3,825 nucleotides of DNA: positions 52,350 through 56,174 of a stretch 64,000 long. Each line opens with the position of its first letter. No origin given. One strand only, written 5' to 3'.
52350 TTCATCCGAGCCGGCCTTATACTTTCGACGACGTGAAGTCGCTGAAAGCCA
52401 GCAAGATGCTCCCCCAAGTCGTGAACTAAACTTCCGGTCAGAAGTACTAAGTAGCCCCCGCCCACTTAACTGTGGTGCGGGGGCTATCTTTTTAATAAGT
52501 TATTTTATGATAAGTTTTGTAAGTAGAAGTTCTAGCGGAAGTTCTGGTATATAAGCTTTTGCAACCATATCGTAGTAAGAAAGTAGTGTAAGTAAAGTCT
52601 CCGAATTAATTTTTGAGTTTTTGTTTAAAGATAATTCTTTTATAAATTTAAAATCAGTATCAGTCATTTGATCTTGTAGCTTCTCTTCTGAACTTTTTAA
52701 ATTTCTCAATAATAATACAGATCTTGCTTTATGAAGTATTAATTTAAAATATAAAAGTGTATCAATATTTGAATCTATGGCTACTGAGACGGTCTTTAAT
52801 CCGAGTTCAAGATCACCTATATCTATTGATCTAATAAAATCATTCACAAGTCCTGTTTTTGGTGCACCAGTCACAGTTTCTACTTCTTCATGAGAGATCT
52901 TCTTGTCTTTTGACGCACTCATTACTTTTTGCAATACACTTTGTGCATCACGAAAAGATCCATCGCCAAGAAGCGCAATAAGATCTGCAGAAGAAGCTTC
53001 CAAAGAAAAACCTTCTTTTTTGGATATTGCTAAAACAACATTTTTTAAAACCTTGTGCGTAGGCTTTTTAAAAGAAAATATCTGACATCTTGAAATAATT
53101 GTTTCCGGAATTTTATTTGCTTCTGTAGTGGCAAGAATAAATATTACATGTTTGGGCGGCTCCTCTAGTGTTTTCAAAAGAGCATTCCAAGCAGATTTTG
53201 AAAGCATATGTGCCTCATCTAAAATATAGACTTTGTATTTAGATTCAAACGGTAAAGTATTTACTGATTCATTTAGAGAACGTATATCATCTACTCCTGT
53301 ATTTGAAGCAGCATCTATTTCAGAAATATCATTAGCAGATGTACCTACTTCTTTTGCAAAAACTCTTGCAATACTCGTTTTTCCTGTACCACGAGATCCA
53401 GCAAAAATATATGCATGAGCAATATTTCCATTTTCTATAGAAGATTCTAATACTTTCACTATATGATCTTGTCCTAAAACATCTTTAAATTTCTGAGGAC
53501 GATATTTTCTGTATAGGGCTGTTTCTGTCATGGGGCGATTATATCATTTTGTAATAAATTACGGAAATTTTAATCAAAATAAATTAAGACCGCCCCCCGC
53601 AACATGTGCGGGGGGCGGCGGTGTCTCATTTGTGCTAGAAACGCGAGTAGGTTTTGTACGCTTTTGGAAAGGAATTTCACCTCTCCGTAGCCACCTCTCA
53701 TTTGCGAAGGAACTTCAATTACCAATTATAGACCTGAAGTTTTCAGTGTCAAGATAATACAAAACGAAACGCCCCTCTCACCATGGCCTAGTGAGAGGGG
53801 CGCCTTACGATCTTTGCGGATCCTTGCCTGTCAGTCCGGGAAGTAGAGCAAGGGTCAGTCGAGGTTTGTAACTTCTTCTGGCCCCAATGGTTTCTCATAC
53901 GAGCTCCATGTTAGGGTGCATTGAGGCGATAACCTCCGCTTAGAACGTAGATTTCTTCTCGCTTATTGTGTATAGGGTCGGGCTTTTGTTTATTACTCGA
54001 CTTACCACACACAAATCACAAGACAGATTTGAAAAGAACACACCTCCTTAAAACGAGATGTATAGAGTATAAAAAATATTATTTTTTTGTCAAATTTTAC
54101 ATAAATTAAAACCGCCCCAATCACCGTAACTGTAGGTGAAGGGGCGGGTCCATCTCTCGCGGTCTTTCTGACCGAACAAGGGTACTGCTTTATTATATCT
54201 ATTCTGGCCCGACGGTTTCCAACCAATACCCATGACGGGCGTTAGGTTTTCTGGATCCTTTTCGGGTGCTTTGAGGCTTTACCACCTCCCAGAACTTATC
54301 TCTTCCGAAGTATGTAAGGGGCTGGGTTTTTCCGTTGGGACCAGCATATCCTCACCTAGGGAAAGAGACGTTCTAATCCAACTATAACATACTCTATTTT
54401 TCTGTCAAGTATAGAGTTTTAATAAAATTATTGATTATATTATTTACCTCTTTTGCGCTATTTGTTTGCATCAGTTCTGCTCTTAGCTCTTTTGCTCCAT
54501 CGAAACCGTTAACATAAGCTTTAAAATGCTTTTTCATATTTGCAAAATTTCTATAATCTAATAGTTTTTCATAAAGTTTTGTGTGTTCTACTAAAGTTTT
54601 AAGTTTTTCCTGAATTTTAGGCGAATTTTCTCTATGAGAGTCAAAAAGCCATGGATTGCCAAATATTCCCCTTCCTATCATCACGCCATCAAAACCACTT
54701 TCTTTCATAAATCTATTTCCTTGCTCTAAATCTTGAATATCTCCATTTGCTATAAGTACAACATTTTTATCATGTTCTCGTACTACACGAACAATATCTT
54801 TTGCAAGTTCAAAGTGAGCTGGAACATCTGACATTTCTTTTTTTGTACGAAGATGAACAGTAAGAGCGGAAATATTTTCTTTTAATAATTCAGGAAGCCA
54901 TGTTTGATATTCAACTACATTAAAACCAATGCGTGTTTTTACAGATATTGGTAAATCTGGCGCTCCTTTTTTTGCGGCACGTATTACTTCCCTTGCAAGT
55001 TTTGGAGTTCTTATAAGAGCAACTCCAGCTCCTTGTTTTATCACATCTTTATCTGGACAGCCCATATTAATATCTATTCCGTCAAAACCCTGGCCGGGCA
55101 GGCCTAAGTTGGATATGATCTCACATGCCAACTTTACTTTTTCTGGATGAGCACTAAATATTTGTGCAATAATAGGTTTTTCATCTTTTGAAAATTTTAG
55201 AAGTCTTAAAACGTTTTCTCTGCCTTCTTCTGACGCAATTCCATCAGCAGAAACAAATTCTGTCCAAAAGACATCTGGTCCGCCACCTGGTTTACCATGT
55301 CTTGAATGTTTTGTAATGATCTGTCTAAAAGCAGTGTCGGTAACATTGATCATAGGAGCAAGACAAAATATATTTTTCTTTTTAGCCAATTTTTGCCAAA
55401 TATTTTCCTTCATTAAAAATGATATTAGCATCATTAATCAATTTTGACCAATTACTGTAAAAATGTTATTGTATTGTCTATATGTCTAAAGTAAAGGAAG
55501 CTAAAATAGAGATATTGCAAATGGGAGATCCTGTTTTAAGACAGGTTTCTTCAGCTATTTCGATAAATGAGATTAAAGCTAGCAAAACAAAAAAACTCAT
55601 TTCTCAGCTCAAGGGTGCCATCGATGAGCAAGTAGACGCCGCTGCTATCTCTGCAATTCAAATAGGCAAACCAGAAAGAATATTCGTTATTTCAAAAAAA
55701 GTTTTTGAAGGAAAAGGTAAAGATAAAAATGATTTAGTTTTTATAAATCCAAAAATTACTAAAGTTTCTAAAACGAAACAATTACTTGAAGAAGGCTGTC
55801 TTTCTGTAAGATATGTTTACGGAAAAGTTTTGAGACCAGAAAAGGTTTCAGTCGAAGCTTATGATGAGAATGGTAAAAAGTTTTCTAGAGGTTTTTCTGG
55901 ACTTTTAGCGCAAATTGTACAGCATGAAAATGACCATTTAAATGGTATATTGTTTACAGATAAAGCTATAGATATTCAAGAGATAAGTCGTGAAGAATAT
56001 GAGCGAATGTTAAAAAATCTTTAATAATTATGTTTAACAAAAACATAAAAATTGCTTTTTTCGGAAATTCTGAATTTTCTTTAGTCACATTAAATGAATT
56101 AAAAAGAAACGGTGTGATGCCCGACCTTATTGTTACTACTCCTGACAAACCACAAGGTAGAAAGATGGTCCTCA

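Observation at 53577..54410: Three minus-strand noncoding RNA candidates (two ~270-nt paralogs X/Y and ~140-nt Z) between dus and dnaX; Z occupies the classical ffs position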

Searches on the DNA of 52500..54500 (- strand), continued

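Call 74: search_with_rna_model(model_id=R1, sources=[L093, L094, L095, L089, L091, L006, L012, L013, L019], max_evalue=10, filters=off, show_alignments=4)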
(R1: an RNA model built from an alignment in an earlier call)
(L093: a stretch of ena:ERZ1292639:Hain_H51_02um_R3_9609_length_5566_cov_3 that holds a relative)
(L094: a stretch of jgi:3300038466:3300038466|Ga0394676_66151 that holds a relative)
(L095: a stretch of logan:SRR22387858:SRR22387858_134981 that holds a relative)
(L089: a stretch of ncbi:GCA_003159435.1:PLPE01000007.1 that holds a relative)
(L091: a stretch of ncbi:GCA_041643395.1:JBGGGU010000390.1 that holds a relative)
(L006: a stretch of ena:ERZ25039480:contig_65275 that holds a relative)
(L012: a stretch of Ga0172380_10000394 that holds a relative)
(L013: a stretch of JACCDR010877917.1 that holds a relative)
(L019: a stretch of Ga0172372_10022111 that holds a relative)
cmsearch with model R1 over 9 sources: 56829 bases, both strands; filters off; matches with E-value up to 10: 17.
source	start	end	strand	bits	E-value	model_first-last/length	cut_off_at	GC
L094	1027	1116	+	82.4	2.4e-18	1-91/91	no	0.41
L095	2525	2612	+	50.5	1.7e-10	1-91/91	no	0.52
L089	1988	2045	+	11.8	0.57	1-91/91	no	0.31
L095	4037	4088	+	10.4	1.3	31-78/91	no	0.52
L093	1527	1578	+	10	1.7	31-78/91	no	0.5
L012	1426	1518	+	9.3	2.4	1-91/91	no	0.4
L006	4673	4764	+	8.5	3.8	1-91/91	no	0.42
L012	2502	2593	-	8.4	4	1-91/91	no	0.53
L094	1053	1107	-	8.2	4.4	27-82/91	no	0.4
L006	9221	9291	-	7.9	5.5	1-91/91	no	0.28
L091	2169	2204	+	7.8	5.7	1-91/91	no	0.47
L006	7981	8074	+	7.7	5.9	1-91/91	no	0.37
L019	5277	5321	-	7.1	8.2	1-91/91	no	0.29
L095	3484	3537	+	7.1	8.4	1-91/91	no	0.39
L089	2150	2241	+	7.1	8.5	1-91/91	no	0.4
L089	4875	4911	-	7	8.7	36-75/91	no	0.22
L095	2025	2072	+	7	8.9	1-91/91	no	0.29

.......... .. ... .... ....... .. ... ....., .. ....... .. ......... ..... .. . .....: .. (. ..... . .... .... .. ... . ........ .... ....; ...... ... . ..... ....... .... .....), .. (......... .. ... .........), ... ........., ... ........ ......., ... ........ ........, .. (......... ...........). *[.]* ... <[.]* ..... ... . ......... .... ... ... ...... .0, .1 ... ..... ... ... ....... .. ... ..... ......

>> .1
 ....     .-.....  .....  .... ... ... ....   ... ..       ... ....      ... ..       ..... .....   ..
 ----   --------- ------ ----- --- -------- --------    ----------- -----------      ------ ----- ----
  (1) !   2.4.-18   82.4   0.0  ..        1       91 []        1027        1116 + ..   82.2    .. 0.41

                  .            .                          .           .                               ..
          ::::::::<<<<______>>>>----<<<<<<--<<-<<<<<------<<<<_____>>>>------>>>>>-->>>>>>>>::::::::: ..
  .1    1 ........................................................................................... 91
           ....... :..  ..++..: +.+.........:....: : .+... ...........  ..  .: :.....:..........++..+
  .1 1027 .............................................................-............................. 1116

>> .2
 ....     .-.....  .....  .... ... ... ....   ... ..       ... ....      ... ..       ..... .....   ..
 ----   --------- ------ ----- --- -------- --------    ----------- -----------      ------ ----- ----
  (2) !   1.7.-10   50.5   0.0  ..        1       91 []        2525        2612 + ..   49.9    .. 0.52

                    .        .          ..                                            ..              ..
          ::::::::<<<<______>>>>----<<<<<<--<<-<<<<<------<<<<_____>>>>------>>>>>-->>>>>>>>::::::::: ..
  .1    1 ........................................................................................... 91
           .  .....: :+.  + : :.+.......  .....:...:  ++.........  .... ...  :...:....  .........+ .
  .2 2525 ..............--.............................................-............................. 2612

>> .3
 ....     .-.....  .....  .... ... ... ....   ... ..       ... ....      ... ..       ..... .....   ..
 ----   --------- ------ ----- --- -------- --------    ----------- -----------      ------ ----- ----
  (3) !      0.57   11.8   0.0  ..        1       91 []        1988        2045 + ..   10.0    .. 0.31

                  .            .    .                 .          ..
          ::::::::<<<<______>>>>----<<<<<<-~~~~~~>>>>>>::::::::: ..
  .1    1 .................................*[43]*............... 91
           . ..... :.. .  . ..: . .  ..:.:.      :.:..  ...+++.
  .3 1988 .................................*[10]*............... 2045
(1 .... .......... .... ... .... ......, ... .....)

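Call 79: search_with_rna_model(model_id=R1, sources=[window, L003, L005, L008, L009, L011, L014, L088, L092, L094, L095], max_evalue=0.001, make_alignment=true)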
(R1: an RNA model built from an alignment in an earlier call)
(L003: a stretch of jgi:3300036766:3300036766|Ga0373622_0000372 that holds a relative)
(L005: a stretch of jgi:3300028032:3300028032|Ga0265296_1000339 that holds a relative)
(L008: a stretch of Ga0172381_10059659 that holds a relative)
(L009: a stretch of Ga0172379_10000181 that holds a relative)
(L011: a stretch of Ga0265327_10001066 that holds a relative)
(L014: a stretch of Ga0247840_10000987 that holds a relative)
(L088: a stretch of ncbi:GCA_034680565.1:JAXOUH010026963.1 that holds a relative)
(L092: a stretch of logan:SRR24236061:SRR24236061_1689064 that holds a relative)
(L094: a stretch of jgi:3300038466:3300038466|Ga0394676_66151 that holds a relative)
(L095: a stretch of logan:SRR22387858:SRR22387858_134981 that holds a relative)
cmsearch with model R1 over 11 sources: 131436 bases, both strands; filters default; matches with E-value up to 0.001: 13.
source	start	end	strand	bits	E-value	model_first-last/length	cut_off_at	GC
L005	4680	4770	+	88.9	1.5e-19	1-91/91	no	0.4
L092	2030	2120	+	83.5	3.1e-18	1-91/91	no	0.55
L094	1027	1116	+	82.4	5.6e-18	1-91/91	no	0.41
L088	2107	2197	+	79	4e-17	1-91/91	no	0.53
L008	1705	1795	+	74.3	5.8e-16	1-91/91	no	0.48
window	54200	54292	-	70.7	4.4e-15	1-91/91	no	0.53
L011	2748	2825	+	63.1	3.2e-13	1-91/91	no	0.42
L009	2807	2880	+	54.3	4.8e-11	1-91/91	no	0.45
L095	2525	2612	+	50.5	4e-10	1-91/91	no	0.52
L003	4362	4458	+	45.8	5.7e-09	1-91/91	no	0.42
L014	2827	2905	+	45.5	6.7e-09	1-91/91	no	0.35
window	53873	53943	-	32.2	1.3e-05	1-91/91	no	0.51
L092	2194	2280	+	25.8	0.00049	1-91/91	no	0.52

Alignment A7: 13 matches aligned to the model, 107 columns, each read 5' to 3' on its own strand. Consensus structure (alignment columns), stored with it:
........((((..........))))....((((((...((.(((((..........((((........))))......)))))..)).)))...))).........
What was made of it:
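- On RNase P RNA (bacterial type A/B): The GAAAC...GGGCC stretch only superficially recalls CR-I, and it occurs twice in the window and twice in L092 (call 79).
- L092 has two cores in tandem, as some riboswitches do (call 79).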

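Call 88: search_with_rna_model(model_id=R1, sources=[L096, L097, L098, L099, L100, L101], max_evalue=10, show_alignments=3)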
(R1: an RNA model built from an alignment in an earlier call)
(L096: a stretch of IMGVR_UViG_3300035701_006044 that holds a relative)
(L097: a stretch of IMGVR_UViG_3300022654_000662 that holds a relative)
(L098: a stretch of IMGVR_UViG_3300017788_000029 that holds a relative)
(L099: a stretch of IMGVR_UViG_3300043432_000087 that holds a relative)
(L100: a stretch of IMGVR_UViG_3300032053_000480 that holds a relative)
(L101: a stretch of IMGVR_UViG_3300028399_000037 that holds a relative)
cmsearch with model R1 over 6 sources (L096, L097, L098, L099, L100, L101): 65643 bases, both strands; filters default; matches with E-value up to 10: 1.
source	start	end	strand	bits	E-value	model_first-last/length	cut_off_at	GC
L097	4257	4327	+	13.3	0.28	1-91/91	no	0.56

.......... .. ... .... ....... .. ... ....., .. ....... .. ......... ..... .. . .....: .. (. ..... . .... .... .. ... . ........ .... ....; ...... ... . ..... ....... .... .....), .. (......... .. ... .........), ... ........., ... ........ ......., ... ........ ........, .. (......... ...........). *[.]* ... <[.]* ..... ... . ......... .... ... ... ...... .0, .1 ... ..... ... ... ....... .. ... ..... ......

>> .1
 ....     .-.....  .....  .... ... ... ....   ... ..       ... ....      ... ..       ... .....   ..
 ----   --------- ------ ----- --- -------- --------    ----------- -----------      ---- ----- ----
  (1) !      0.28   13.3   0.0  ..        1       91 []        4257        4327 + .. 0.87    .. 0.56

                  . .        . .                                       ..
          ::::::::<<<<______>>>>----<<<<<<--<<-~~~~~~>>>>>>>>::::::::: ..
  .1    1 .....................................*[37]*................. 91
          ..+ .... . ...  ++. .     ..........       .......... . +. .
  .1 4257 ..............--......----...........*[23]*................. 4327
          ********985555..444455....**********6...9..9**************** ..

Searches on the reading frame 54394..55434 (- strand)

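Call 17: search_protein_families(library=pfam, proteins=[window:54394-55434:-])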
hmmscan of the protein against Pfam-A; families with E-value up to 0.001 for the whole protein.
window:54394-55434:- (346 aa): 1 family
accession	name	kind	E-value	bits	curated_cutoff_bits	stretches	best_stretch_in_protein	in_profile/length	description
PF01207.24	Dus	-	2.2e-55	188.4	20.4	1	25-335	2-303/311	Dihydrouridine synthase (Dus)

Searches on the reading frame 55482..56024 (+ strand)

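Call 17: search_protein_families(library=pfam, proteins=[window:55482-56024:+])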
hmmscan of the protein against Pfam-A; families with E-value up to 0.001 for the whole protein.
window:55482-56024:+ (180 aa): 1 family
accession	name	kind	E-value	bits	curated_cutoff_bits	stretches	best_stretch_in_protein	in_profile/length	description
PF01327.26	Pep_deformylase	-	6.4e-43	146.5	22.8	1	10-165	3-153/156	Polypeptide deformylase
